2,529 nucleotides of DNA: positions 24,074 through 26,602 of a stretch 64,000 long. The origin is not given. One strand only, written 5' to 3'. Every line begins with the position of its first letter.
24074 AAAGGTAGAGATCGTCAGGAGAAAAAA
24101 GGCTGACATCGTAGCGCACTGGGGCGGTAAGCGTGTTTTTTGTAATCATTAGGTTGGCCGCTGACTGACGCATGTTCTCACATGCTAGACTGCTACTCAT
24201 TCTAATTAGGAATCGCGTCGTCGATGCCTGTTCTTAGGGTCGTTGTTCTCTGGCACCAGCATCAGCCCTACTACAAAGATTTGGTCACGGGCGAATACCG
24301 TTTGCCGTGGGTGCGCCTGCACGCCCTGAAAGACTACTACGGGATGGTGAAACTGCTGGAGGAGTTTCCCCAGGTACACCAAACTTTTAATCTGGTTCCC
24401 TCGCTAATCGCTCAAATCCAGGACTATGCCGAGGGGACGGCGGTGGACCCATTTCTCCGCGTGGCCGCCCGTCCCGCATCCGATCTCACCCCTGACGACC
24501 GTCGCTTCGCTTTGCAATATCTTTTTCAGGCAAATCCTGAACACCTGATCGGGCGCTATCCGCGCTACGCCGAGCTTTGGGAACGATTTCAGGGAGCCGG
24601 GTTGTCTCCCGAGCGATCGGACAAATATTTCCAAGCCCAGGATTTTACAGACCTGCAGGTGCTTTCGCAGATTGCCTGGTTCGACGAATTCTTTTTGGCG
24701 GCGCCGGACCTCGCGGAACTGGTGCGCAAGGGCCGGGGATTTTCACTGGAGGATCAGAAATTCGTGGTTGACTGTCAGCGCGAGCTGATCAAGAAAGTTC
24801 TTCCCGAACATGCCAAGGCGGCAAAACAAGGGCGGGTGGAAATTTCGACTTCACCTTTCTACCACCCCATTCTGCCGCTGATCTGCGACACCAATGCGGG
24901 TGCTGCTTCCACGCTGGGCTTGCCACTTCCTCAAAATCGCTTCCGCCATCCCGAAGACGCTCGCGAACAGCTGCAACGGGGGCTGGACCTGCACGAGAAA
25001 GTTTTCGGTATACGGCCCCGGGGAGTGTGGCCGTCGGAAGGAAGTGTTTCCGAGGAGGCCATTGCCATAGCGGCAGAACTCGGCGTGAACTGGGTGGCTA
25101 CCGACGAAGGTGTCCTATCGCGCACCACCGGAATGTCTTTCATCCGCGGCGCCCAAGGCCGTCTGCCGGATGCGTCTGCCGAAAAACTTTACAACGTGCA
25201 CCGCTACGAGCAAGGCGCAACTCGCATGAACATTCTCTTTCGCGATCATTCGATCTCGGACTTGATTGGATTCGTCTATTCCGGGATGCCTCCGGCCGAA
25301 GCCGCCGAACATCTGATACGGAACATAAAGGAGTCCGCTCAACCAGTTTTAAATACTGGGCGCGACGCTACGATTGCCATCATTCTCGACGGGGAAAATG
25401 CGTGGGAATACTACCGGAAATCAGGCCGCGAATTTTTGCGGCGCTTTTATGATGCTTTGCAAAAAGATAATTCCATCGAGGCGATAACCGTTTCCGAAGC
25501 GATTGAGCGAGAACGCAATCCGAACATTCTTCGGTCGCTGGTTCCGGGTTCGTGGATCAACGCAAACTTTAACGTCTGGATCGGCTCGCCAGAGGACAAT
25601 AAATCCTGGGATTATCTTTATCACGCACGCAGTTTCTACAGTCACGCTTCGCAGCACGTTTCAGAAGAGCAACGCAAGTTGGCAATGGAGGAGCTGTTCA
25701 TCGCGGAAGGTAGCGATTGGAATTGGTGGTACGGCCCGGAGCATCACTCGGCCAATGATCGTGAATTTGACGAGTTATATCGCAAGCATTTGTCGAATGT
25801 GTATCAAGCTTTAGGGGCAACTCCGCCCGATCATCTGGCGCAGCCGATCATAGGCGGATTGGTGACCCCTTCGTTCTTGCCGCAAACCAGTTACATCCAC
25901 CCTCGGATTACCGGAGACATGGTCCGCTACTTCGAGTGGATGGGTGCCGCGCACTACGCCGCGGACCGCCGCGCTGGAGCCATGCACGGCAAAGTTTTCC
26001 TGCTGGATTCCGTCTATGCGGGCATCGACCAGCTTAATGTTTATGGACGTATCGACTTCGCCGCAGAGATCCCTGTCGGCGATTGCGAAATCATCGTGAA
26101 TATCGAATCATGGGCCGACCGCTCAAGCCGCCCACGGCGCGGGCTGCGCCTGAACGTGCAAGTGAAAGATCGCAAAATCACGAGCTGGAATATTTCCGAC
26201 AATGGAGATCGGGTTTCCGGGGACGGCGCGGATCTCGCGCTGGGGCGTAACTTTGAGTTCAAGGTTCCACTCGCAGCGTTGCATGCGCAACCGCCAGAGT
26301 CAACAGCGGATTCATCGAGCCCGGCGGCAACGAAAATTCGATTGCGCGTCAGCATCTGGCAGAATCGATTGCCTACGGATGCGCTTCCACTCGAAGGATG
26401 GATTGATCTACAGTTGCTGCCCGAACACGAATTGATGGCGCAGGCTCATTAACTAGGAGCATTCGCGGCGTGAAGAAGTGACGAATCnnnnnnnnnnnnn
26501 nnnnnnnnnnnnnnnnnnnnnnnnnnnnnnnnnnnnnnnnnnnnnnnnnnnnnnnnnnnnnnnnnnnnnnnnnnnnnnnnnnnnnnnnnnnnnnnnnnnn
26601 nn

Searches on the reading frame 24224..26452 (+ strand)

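Call 92: search_protein_families(library=pfam, proteins=[window:24224-26452:+], max_evalue=0.00001)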
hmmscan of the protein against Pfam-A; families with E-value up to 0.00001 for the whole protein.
window:24224-26452:+ (742 aa): 1 family
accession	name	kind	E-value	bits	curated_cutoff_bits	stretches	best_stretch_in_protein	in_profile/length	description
PF03065.20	Glyco_hydro_57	-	5.7e-61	206.8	21.2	1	9-435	3-287/291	Glycosyl hydrolase family 57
